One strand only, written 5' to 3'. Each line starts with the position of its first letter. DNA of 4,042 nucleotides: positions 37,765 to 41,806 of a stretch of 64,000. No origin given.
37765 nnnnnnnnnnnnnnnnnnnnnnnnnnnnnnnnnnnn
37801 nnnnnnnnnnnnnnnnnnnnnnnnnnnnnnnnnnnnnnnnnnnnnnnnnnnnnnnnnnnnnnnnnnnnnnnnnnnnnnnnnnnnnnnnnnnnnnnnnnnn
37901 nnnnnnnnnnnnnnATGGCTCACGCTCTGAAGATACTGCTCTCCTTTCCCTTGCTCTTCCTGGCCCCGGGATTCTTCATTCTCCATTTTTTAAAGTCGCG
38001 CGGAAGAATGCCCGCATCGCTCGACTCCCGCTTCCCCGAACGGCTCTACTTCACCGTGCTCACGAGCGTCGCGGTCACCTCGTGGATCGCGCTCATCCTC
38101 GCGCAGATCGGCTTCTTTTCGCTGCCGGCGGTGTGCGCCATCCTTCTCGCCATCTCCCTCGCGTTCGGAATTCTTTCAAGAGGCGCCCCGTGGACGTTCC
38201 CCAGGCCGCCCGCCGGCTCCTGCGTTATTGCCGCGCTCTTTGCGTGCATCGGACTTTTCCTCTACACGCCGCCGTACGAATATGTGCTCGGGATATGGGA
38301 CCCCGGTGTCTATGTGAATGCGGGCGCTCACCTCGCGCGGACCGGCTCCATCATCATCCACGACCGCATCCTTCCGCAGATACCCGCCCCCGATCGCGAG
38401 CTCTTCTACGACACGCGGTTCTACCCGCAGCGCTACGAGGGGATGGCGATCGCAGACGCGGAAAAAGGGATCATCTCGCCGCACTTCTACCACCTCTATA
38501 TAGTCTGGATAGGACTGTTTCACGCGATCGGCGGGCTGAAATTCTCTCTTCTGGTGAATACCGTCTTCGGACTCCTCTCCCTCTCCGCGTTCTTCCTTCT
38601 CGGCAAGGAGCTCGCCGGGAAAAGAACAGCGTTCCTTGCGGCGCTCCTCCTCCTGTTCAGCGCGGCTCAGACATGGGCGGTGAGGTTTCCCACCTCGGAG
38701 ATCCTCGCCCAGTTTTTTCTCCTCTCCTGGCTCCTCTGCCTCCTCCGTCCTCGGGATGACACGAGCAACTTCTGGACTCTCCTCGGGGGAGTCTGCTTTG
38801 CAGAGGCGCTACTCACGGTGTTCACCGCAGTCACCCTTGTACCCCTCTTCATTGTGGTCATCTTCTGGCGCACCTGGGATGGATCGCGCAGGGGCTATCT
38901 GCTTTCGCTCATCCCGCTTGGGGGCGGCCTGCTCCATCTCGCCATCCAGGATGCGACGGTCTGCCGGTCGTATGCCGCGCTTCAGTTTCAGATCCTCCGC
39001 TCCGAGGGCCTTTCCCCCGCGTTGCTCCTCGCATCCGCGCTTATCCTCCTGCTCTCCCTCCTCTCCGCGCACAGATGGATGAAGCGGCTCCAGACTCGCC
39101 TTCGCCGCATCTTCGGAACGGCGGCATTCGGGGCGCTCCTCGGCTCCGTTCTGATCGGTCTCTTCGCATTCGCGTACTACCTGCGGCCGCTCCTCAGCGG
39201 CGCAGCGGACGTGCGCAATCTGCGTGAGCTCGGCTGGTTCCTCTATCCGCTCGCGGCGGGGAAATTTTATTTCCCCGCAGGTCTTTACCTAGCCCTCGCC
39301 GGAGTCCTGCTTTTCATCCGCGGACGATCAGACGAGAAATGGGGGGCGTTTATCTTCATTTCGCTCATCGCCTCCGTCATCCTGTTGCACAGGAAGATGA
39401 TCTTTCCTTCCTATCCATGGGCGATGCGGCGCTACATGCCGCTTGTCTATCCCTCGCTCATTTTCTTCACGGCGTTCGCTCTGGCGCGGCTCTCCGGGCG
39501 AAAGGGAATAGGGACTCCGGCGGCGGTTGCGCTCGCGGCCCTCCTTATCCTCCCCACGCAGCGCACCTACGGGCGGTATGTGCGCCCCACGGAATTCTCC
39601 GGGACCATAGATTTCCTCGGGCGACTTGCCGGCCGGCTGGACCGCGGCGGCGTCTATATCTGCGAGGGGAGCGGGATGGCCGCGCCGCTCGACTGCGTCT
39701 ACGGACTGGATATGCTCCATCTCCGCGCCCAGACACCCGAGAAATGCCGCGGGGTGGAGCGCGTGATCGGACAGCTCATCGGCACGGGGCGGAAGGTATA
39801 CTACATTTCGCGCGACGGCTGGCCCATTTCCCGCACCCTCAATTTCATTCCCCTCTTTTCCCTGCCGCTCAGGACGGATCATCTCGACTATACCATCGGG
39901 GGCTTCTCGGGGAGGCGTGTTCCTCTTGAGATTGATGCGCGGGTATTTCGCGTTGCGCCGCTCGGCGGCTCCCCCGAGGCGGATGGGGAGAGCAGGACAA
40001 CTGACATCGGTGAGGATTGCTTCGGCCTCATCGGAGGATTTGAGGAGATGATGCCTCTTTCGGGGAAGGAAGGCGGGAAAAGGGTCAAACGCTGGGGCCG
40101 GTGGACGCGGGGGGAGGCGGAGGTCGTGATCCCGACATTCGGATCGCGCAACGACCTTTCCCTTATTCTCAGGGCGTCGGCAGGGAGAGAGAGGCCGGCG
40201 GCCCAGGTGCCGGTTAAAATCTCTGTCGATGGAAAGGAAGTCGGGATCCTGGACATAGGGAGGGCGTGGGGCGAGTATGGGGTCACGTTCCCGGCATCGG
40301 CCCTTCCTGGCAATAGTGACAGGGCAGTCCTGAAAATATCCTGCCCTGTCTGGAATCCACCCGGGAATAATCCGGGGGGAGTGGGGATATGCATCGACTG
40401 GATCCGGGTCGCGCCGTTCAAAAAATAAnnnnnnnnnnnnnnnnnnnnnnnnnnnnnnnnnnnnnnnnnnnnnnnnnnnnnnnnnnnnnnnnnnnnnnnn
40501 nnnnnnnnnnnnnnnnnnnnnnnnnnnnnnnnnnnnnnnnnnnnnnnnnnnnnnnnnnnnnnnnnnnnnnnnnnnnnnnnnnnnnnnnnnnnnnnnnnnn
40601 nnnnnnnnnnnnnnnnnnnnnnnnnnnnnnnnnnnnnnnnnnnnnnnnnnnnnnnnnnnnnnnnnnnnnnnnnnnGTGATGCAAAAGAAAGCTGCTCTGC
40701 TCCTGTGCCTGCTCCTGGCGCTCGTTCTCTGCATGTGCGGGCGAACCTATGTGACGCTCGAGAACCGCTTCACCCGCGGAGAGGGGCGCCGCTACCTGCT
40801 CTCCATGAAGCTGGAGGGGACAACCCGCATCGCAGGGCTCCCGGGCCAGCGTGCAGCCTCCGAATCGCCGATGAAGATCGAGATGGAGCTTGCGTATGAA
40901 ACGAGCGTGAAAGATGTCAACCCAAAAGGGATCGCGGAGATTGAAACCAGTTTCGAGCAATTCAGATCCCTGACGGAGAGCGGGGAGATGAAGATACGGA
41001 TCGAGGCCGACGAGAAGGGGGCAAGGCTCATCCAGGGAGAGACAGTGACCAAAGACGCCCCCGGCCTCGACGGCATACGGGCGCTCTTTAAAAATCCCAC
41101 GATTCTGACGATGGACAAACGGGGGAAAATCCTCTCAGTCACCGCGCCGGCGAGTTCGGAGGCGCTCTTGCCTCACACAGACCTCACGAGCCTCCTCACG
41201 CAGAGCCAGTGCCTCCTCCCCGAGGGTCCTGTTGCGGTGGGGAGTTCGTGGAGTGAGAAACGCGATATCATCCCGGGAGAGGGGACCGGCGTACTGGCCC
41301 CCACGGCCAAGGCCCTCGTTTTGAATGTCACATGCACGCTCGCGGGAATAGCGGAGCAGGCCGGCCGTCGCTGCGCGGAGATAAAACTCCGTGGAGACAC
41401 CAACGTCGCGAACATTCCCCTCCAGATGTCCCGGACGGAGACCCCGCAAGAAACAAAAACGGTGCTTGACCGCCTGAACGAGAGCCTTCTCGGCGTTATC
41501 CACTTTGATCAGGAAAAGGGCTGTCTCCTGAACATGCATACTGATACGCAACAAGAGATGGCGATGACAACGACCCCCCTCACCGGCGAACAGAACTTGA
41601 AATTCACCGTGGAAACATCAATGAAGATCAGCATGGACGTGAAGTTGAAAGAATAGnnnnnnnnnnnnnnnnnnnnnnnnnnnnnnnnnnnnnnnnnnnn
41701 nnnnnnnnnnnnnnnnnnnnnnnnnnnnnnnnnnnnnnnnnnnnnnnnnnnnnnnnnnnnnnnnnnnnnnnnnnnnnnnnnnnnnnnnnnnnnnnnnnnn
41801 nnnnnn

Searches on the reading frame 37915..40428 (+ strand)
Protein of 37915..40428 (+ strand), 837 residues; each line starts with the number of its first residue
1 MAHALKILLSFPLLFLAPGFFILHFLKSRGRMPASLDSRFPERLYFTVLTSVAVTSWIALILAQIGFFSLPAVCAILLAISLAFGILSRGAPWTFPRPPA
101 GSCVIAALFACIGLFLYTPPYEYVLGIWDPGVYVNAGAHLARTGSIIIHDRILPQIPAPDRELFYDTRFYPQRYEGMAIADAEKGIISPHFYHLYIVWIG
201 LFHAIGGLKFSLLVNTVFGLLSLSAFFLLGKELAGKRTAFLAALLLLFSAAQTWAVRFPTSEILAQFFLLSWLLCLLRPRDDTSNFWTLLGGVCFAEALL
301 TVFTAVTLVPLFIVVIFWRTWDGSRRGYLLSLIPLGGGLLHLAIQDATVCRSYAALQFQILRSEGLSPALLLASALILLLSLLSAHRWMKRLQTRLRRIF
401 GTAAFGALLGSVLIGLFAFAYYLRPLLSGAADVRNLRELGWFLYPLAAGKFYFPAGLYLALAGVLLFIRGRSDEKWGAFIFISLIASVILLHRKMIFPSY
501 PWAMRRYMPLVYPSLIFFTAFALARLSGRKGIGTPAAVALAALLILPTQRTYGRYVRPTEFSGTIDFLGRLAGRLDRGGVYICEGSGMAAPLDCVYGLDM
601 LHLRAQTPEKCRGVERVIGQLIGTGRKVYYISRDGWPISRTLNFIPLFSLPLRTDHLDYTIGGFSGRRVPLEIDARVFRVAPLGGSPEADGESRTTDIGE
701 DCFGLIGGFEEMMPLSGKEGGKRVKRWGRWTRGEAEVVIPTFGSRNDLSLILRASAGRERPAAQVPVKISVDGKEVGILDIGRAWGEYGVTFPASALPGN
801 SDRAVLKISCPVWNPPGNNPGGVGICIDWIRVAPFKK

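Call 34: search_protein_families(library=pfam, proteins=[window:37915-40428:+], max_evalue=0.001)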
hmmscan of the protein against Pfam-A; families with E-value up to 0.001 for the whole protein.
window:37915-40428:+ (837 aa): 1 family
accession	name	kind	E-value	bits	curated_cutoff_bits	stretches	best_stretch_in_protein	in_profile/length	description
PF13231.12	PMT_2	-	2e-05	25.3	26.1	1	202-333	13-149/160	Dolichyl-phosphate-mannose-protein mannosyltransferase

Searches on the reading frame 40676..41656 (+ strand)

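Call 34: search_protein_families(library=pfam, proteins=[window:40676-41656:+], max_evalue=0.001)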
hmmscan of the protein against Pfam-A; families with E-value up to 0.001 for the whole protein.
window:40676-41656:+ (326 aa): 1 family
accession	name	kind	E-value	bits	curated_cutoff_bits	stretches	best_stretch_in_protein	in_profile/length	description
PF19777.4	DUF6263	-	9.9e-05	22.5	26.7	0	124-156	32-64/196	Family of unknown function (DUF6263)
